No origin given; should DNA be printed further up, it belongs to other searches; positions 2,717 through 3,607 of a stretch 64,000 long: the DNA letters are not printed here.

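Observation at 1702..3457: Orphan trio of prepilin-type proteins next to a Fic-domain gene, with no pilus/competence machinery in 64 kb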

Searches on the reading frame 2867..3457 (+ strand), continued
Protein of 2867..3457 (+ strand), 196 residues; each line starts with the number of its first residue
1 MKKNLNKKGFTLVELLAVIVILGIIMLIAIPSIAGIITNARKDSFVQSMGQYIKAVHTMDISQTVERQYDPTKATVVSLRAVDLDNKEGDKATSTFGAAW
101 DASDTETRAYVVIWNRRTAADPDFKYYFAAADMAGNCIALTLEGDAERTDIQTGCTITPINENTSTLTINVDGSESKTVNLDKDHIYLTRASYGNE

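Call 21: fold_search(model_id=the predicted structure, library=pdb)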
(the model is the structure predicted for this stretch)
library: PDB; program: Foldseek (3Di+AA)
matches with E <= 10: 97; with E <= 0.001: 0
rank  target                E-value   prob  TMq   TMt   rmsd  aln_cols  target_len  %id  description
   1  4z32_A                1.7e+00  0.08  0.18  0.10   8.4        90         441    9  Crystal Structure of the FERM-SH2 Domains of Jak2 (released 2016-06-22)
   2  5csa_B                2.0e+00  0.08  0.14  0.04   6.2        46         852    6  Crystal structure of domains BT-BCCP-AC1-AC5 of yeast acetyl-CoA carboxylase (released 2015-10-28)
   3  8g6e_J                2.2e+00  0.04  0.11  0.10   4.7        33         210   18  Structure of the Plasmodium falciparum 20S proteasome complexed with inhibitor TDI-8304 (released 2023-12-20)
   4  4zoy                  2.6e+00  0.02  0.13  0.07  15.4       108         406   12  Crystal structure of the Chaetomium thermophilum Sqt1 (released 2015-07-01)
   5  4zn4_B                2.9e+00  0.03  0.14  0.07  15.9       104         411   12  Crystal structure of Sqt1 from Chaetomium thermophilum solved by MR (released 2015-07-01)
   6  5jhm_B                3.1e+00  0.01  0.09  0.05  20.9        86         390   12  Crystal structure of Zika virus Envelope protein (released 2016-05-11)
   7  9eri_G                3.5e+00  0.02  0.16  0.15  16.6       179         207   14  Cryo-EM structure of sodium pumping Rnf complex from Acetobacterium woodii bound to NADH (released 2025-03-05)
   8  6hox                  3.5e+00  0.01  0.12  0.07  12.1       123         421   10  Crystal structure of the binding domain of Paraclostridial Mosquitocidal Protein 1 (released 2019-07-10)
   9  2y87                  3.7e+00  0.03  0.12  0.11   8.8        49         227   10  Native VIM-7. Structural and computational investigations of VIM-7: Insights into the substrate specificity of VIM metal (released 2011-06-15)
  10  7a3u_A                3.9e+00  0.01  0.10  0.05  21.6        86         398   13  Crystal structure of Zika virus envelope glycoprotein in complex with the divalent F(ab')2 fragment of the broadly neu (released 2021-12-08)
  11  3ub7_B                4.2e+00  0.01  0.12  0.14  16.3       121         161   12  Periplasmic portion of the Helicobacter pylori chemoreceptor TlpB with acetamide bound (released 2012-06-27)
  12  4q0y_C                4.2e+00  0.01  0.12  0.15  10.1        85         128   10  Crystal structure of a thioesterase-like protein (CLOSPO_01618) from Clostridium sporogenes ATCC 15579 at 1.70 A resol (released 2014-06-18)
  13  1rxt_D                4.2e+00  0.01  0.10  0.08  15.9       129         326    7  Crystal structure of human myristoyl-CoA:protein N-myristoyltransferase. (released 2005-04-12)
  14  7zw0_sj               4.4e+00  0.03  0.15  0.20  11.1       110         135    7  FAP-80S Complex - Rotated state (released 2022-10-05)
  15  4q0y_B                4.7e+00  0.03  0.18  0.25  12.6       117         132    9  Crystal structure of a thioesterase-like protein (CLOSPO_01618) from Clostridium sporogenes ATCC 15579 at 1.70 A resol (released 2014-06-18)
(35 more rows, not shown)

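Call 33: find_encoding_contigs(protein=P0119, flank=10000, max_places=2)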
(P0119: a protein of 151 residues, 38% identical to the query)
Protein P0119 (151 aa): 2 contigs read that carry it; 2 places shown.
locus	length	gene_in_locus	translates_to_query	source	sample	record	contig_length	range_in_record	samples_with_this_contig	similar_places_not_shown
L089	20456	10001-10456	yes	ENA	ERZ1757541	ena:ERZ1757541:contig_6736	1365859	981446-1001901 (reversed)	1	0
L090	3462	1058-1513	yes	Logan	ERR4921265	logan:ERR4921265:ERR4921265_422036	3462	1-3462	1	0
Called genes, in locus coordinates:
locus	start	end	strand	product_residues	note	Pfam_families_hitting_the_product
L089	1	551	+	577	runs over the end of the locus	PF01590:GAF (weak), PF13185:GAF_2, PF13492:GAF_3, PF00990:GGDEF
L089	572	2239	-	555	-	-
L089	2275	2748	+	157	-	PF07963:N_methyl (weak)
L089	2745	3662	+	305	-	-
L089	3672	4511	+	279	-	-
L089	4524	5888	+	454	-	-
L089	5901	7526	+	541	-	PF05157:MshEN, PF00437:T2SSE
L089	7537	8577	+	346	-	PF00437:T2SSE, PF13191:AAA_16 (faint)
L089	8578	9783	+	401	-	PF28597:T2SSF_N, PF00482:T2SSF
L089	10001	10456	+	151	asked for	PF07963:N_methyl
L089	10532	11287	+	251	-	PF06750:A24_N_bact, PF01478:Peptidase_A24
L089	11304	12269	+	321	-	PF11104:PilM_2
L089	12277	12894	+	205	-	-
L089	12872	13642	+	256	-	-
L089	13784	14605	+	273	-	PF05036:SPOR (weak)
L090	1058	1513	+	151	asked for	PF07963:N_methyl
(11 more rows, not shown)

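Call 34: find_encoding_contigs(protein=P0034, flank=10000, max_places=2)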
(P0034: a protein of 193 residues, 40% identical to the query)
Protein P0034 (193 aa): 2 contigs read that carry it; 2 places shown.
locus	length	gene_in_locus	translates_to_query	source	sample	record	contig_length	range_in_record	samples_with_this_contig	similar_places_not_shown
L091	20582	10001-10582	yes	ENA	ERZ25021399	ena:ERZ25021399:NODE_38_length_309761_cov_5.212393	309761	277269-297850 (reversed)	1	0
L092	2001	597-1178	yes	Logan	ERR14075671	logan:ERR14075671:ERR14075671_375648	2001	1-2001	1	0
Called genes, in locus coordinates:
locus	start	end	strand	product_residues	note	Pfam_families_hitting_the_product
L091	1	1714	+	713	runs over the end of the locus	PF09371:Tex_N, PF22706:Tex_central_region, PF16921:Tex_YqgF, PF14635:HHH_7, PF12836:HHH_3, PF17674:HHH_9, PF00575:S1, PF23459:S1_RRP5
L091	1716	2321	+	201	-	-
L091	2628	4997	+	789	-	PF03477:ATP-cone, PF13597:NRDD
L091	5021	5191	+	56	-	PF13597:NRDD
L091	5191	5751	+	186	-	PF13353:Fer4_12, PF04055:Radical_SAM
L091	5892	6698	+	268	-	PF00763:THF_DHG_CYH, PF02882:THF_DHG_CYH_C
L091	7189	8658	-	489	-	PF01266:DAO, PF07992:Pyr_redox_2 (faint), PF13450:NAD_binding_8 (weak), PF13738:Pyr_redox_3 (faint), PF00355:Rieske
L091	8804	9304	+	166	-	PF07963:N_methyl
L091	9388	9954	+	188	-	PF07963:N_methyl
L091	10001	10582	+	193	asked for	PF07963:N_methyl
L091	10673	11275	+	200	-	PF07963:N_methyl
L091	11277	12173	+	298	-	PF01261:AP_endonuc_2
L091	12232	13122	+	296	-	PF01509:TruB_N, PF16198:TruB_C_2 (weak)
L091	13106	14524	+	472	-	PF01225:Mur_ligase, PF08245:Mur_ligase_M, PF02875:Mur_ligase_C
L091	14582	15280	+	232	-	PF04542:Sigma70_r2, PF04545:Sigma70_r4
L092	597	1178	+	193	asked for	PF07963:N_methyl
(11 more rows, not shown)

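Call 44: search_protein_families(library=pfam, proteins=[L023:5528-7444:+, L023:7454-9943:+, L029:4829-6757:+, L029:6754-9255:+, L029:9303-9665:+, L012:45-1523:+, L015:997-2313:+, L026:10645-11568:+, L026:9374-9922:+, L026:8717-9370:+], max_evalue=0.001)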
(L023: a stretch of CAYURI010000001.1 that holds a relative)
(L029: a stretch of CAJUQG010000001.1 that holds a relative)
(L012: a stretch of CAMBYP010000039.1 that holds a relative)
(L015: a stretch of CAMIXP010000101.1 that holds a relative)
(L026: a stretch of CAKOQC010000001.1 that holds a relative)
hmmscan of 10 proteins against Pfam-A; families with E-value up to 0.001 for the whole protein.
L023:5528-7444:+ (638 aa): 4 families
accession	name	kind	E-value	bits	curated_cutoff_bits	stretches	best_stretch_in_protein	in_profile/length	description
PF00204.31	DNA_gyraseB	-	6e-56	189.1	27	1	222-392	1-172/173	DNA gyrase B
PF00986.26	DNA_gyraseB_C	-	1.5e-30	105.6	29.8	1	564-625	2-63/63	DNA gyrase B subunit, carboxyl terminus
PF02518.31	HATPase_c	-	1.2e-17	64.7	26.4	1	34-173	2-107/111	Histidine kinase-, DNA gyrase B-, and HSP90-like ATPase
PF01751.28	Toprim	-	1.8e-17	63.7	23.1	1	423-523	1-86/96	Toprim domain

L023:7454-9943:+ (829 aa): 2 families
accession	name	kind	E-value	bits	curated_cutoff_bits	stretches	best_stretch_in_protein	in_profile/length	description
PF00521.26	DNA_topoisoIV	-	1e-151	506.2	31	1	32-471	1-432/432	DNA gyrase/topoisomerase IV, subunit A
PF03989.18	DNA_gyraseA_C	-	2.7e-28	97.6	27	3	548-593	1-43/48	DNA gyrase C-terminal domain, beta-propeller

L029:4829-6757:+ (642 aa): 4 families
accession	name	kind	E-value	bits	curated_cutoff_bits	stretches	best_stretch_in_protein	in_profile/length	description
PF00204.31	DNA_gyraseB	-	4.7e-57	192.7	27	1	227-396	1-172/173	DNA gyrase B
PF00986.26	DNA_gyraseB_C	-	2.5e-25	88.9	29.8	1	568-629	2-63/63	DNA gyrase B subunit, carboxyl terminus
PF02518.31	HATPase_c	-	2.6e-17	63.7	26.4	1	39-179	2-108/111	Histidine kinase-, DNA gyrase B-, and HSP90-like ATPase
PF01751.28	Toprim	-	2.7e-16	59.9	23.1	1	427-536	1-93/96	Toprim domain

L029:6754-9255:+ (833 aa): 2 families
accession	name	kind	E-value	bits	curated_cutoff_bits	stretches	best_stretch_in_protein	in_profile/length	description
PF00521.26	DNA_topoisoIV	-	1.4e-149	499.1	31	1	41-481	1-432/432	DNA gyrase/topoisomerase IV, subunit A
PF03989.18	DNA_gyraseA_C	-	6.5e-28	96.4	27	2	613-655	2-45/48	DNA gyrase C-terminal domain, beta-propeller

L029:9303-9665:+ (120 aa): 1 family
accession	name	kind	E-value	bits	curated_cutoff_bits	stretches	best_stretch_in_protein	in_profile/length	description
PF14071.11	YlbD_coat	-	1.7e-18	67.5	27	1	5-98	1-105/126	Putative coat protein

L012:45-1523:+ (492 aa): 5 families
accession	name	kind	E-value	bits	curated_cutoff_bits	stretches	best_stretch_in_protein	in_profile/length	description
PF01266.30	DAO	-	3.7e-31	109.4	27.9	1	25-366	1-352/353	FAD dependent oxidoreductase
PF00355.32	Rieske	-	2e-11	44.1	20.3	1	422-480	22-81/88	Rieske [2Fe-2S] domain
PF13450.12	NAD_binding_8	-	3.1e-05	24.6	21.9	1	29-58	2-32/68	NAD(P)-binding Rossmann-like domain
PF13738.12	Pyr_redox_3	-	0.00011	22.1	30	0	181-257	87-160/305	Pyridine nucleotide-disulphide oxidoreductase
PF03486.20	HI0933_like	-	0.00017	21.6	50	1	25-154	2-132/244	HI0933-like protein Rossmann domain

L015:997-2313:+ (438 aa): 0 families

L026:10645-11568:+ (307 aa): 1 family
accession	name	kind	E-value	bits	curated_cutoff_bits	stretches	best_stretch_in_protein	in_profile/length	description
PF02661.23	Fic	-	4.3e-11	44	24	1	98-204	3-91/93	Fic/DOC family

L026:9374-9922:+ (182 aa): 11 families
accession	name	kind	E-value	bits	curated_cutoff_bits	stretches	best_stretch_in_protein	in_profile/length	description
PF03602.21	Cons_hypoth95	-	1.3e-55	188.3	24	1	1-180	1-182/182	Conserved hypothetical protein 95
PF13847.12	Methyltransf_31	-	7.4e-11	42.4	27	1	41-159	3-121/145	Methyltransferase domain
PF09445.16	Methyltransf_15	-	2.8e-09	37.2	22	1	44-124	3-82/165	RNA cap guanine-N2 methyltransferase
PF02475.24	TRM5-TYW2_MTfase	-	3.7e-07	30.7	28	1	41-126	36-118/164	TRM5/TYW2 methyltransferase domain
PF05175.20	MTS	-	1.3e-06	28.6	23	1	26-127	17-112/170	Methyltransferase small domain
PF10294.15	Methyltransf_16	-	3.7e-06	27.2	21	1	37-139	42-147/174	Lysine methyltransferase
PF06325.19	PrmA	-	5.9e-05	23.1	22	1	41-118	161-231/296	Ribosomal protein L11 methyltransferase (PrmA)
PF02086.21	MethyltransfD12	-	6.8e-05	23.1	22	0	29-86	5-64/253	D12 class N6 adenine-specific DNA methyltransferase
PF01596.23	Methyltransf_3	-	6.8e-05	22.7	22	1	69-145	74-148/204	O-methyltransferase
PF01555.25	N6_N4_Mtase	-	8.3e-05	23.1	26.7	0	41-79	181-218/221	DNA methylase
PF13649.12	Methyltransf_25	-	0.00069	20.7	27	1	45-119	1-70/97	Methyltransferase domain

L026:8717-9370:+ (217 aa): 1 family
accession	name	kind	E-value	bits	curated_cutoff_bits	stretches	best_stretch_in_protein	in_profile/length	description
PF02578.20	Cu-oxidase_4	-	3.3e-50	171.2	22.9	1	28-204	41-227/238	Multi-copper polyphenol oxidoreductase laccase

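Call 51: search_protein_families(library=pfam, proteins=[L009:9998-12055:+, L010:9992-11365:+, L020:9995-11386:+, L020:11640-13268:+, L027:10001-12202:+, L035:9950-12622:+, L049:9992-13033:+, L086:9965-13048:+, L076:5472-9194:+, L019:9998-11254:+], max_evalue=0.001)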
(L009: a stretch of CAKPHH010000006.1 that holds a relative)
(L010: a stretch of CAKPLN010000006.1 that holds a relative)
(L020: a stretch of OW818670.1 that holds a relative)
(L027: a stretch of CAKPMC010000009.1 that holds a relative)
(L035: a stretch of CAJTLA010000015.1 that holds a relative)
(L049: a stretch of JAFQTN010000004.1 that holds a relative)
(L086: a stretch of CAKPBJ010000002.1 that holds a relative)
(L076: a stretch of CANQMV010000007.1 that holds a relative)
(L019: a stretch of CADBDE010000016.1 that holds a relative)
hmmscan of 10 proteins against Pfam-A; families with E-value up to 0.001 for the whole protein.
L009:9998-12055:+ (685 aa): 2 families
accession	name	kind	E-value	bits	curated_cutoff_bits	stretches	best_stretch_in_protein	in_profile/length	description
PF13306.12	LRR_5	-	1.3e-51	174.2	27.7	3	225-331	2-107/127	BspA type Leucine rich repeat region (6 copies)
PF07963.17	N_methyl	-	1.9e-08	33.9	21.2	1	7-31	3-27/27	Prokaryotic N-terminal methylation motif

L010:9992-11365:+ (457 aa): 2 families
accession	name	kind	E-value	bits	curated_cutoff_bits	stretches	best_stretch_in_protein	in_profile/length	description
PF19789.6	DUF6273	-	3.4e-19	69.8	23.5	1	301-456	21-170/172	Domain of unknown function (DUF6273)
PF07963.17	N_methyl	-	1.1e-07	31.6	21.2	1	7-30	3-26/27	Prokaryotic N-terminal methylation motif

L020:9995-11386:+ (463 aa): 1 family
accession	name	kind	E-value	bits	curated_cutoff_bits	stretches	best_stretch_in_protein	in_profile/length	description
PF07963.17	N_methyl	-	1.7e-08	34.1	21.2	1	3-27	2-26/27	Prokaryotic N-terminal methylation motif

L020:11640-13268:+ (542 aa): 2 families
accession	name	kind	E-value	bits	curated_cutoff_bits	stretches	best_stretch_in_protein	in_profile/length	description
PF16403.11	Bact_surface_Ig-like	-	1.6e-17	63.7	27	1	146-215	1-71/71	Bacterial surface protein, Ig-like domain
PF07963.17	N_methyl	-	3e-07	30.2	21.2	1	2-25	3-26/27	Prokaryotic N-terminal methylation motif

L027:10001-12202:+ (733 aa): 1 family
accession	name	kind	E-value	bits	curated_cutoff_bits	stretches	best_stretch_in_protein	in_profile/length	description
PF07963.17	N_methyl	-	4.9e-06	26.3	21.2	1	2-25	3-26/27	Prokaryotic N-terminal methylation motif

L035:9950-12622:+ (890 aa): 5 families
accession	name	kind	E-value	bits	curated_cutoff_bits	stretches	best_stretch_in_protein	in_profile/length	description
PF12810.13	ALK_LTK_GRD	-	4.7e-95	318.6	24.5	2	239-514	5-243/243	ALK/LTK, Glycine-rich domain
PF16403.11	Bact_surface_Ig-like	-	5.9e-10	39.5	27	1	168-214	20-65/71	Bacterial surface protein, Ig-like domain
PF07653.23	SH3_2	-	3.3e-07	30.3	21.8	0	639-686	10-42/55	Variant SH3 domain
PF07963.17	N_methyl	-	8.7e-05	22.4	21.2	1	18-42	2-26/27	Prokaryotic N-terminal methylation motif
PF07523.18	Big_3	-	0.00032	21.3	21.2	1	153-217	3-65/68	Bacterial Ig-like domain (group 3)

L049:9992-13033:+ (1013 aa): 3 families
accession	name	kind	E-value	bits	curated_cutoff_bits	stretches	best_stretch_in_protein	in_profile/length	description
PF07963.17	N_methyl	-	1e-06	28.5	21.2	1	7-30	3-26/27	Prokaryotic N-terminal methylation motif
PF09479.16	Flg_new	-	0.00027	21.4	27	1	466-508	23-64/65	Listeria-Bacteroides repeat domain (List_Bact_rpt)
PF01965.30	DJ-1_PfpI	-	0.00089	19.5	26.6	0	792-851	91-149/165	DJ-1/PfpI family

L086:9965-13048:+ (1027 aa): 2 families
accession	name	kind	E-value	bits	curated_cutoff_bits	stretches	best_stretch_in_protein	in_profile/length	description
PF07963.17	N_methyl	-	2.1e-07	30.7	21.2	1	10-35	2-27/27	Prokaryotic N-terminal methylation motif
PF12245.14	Big_3_2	-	3.7e-06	27.6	23.3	0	592-648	66-121/122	Bacterial Ig-like domain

L076:5472-9194:+ (1240 aa): 1 family
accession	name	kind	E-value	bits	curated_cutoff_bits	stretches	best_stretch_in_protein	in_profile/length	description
PF07963.17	N_methyl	-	1.3e-06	28.1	21.2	1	14-38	2-26/27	Prokaryotic N-terminal methylation motif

L019:9998-11254:+ (418 aa): 2 families
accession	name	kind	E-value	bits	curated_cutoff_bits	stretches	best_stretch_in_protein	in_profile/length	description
PF19789.6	DUF6273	-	3.8e-10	40.3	23.5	1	240-398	21-171/172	Domain of unknown function (DUF6273)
PF07963.17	N_methyl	-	1.2e-07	31.4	21.2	1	1-27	1-27/27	Prokaryotic N-terminal methylation motif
